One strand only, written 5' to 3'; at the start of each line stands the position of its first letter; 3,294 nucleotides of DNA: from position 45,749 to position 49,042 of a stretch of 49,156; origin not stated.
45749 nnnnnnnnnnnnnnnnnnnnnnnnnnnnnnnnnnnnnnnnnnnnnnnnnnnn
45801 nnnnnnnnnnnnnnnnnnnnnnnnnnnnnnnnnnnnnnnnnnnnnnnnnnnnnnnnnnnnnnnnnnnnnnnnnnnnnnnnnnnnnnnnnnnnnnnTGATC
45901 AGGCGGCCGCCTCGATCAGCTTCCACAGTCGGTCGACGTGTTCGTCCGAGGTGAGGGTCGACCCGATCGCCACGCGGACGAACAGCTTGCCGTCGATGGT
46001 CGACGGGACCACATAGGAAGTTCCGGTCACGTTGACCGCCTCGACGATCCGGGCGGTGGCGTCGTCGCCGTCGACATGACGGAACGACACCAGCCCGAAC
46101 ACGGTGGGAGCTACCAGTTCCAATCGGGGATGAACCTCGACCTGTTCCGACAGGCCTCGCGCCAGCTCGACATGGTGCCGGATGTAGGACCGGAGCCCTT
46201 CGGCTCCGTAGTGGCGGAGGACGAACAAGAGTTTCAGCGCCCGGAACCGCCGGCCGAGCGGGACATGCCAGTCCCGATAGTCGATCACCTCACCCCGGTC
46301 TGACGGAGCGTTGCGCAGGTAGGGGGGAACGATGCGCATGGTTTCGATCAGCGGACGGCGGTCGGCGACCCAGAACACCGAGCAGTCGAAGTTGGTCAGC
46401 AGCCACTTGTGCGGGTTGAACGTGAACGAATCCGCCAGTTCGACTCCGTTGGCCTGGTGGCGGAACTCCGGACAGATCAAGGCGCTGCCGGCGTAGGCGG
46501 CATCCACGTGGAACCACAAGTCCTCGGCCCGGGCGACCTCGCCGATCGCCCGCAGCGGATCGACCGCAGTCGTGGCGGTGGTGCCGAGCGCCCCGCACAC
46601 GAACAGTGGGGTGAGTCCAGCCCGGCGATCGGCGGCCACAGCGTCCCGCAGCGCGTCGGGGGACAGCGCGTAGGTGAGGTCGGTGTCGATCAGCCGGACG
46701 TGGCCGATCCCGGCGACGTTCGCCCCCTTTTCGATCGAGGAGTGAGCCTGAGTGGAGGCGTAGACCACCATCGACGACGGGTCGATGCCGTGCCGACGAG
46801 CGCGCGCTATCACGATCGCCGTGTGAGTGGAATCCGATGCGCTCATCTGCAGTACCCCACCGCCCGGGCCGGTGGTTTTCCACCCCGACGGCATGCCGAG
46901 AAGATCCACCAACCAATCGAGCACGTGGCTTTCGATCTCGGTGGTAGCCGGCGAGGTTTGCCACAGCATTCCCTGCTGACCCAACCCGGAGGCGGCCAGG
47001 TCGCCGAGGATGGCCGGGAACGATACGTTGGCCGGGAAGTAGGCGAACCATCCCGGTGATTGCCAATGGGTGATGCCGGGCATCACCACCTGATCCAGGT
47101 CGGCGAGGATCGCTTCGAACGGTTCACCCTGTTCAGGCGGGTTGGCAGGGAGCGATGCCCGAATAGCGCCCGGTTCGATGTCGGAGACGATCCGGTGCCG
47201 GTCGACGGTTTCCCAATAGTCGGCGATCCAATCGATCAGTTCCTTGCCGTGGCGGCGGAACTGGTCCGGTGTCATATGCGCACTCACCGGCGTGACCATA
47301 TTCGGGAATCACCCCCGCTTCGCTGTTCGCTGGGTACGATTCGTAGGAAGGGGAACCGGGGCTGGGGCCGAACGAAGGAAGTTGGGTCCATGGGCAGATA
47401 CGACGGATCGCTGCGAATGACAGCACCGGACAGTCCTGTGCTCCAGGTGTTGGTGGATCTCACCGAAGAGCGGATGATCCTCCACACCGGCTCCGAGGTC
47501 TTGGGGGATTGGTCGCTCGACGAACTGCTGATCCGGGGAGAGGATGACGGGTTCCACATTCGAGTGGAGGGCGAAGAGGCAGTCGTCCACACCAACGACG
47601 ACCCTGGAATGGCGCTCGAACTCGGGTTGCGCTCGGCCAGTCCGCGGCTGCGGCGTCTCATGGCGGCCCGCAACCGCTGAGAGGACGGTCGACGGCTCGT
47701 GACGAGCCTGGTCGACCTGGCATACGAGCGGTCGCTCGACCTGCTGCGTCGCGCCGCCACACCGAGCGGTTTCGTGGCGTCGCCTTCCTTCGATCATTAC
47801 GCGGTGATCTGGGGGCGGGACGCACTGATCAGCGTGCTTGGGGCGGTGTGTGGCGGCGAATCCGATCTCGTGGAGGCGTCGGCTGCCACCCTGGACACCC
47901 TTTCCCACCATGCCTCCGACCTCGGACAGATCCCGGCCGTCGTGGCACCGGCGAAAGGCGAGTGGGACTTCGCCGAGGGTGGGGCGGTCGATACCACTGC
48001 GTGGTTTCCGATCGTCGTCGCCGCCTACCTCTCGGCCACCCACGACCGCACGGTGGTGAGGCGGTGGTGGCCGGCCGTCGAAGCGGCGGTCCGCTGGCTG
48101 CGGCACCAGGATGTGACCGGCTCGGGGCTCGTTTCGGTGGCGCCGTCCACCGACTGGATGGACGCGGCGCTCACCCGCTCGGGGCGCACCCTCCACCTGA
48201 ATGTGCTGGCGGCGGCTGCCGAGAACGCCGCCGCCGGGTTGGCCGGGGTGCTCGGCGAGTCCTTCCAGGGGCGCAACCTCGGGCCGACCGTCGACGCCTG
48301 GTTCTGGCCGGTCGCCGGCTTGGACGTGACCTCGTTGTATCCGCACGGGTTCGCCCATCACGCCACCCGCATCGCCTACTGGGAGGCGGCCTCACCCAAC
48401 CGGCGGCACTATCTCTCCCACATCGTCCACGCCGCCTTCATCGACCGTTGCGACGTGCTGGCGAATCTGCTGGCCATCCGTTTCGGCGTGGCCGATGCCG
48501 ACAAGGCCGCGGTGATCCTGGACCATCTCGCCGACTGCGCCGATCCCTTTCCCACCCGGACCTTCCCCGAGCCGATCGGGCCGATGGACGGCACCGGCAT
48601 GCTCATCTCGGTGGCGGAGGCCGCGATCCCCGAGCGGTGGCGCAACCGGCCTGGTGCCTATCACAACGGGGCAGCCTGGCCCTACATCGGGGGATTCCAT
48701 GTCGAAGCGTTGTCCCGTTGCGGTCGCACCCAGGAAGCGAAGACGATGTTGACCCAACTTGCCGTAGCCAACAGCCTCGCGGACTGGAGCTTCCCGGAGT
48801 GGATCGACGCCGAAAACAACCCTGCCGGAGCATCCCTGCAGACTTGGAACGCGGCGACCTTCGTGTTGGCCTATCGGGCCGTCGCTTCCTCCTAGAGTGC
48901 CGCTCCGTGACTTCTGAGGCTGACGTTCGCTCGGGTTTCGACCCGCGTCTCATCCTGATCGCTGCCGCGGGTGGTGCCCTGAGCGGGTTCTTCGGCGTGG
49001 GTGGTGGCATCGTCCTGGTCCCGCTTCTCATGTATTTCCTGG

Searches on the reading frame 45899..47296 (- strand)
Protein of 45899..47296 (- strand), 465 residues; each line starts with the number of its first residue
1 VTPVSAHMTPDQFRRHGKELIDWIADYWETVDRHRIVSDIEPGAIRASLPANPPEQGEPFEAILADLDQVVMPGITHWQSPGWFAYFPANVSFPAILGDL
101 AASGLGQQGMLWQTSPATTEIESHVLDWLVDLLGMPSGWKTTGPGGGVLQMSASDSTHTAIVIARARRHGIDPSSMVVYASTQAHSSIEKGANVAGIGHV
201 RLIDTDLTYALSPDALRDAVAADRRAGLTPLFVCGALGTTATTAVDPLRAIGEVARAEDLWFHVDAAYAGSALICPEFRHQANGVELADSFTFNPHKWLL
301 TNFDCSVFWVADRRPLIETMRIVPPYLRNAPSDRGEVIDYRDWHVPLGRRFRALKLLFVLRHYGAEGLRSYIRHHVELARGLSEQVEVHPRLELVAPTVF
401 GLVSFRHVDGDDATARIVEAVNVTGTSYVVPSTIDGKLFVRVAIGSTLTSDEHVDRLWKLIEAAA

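Call 68: search_protein_families(library=pfam, proteins=[window:45899-47296:-], max_evalue=0.01)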
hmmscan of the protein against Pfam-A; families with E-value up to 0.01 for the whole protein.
window:45899-47296:- (465 aa): 2 families
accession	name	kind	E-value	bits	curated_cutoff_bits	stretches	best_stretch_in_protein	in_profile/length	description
PF00282.25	Pyridoxal_deC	-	8.7e-104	347.7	27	1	42-406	1-373/375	Pyridoxal-dependent decarboxylase conserved domain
PF01212.27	Beta_elim_lyase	-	0.0074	16.1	27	0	180-376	76-220/288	Beta-eliminating lyase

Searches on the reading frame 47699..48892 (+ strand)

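Call 68: search_protein_families(library=pfam, proteins=[window:47699-48892:+], max_evalue=0.01)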
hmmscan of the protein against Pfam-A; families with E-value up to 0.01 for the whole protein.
window:47699-48892:+ (398 aa): 4 families
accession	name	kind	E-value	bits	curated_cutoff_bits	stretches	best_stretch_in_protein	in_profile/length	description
PF06202.20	GDE_C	-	3.1e-12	46.5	21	2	28-132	19-115/367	Amylo-alpha-1,6-glucosidase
PF22422.2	MGH1-like_GH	-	5.6e-07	29.9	27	1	65-157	28-126/356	Mannosylglycerate hydrolase MGH1-like glycoside hydrolase domain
PF12899.13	Glyco_hydro_100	-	1.5e-06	27.6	23.6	1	315-392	350-429/435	Alkaline and neutral invertase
PF17389.8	Bac_rhamnosid6H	-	0.0031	17.3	24.5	0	58-165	62-170/339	Bacterial alpha-L-rhamnosidase 6 hairpin glycosidase domain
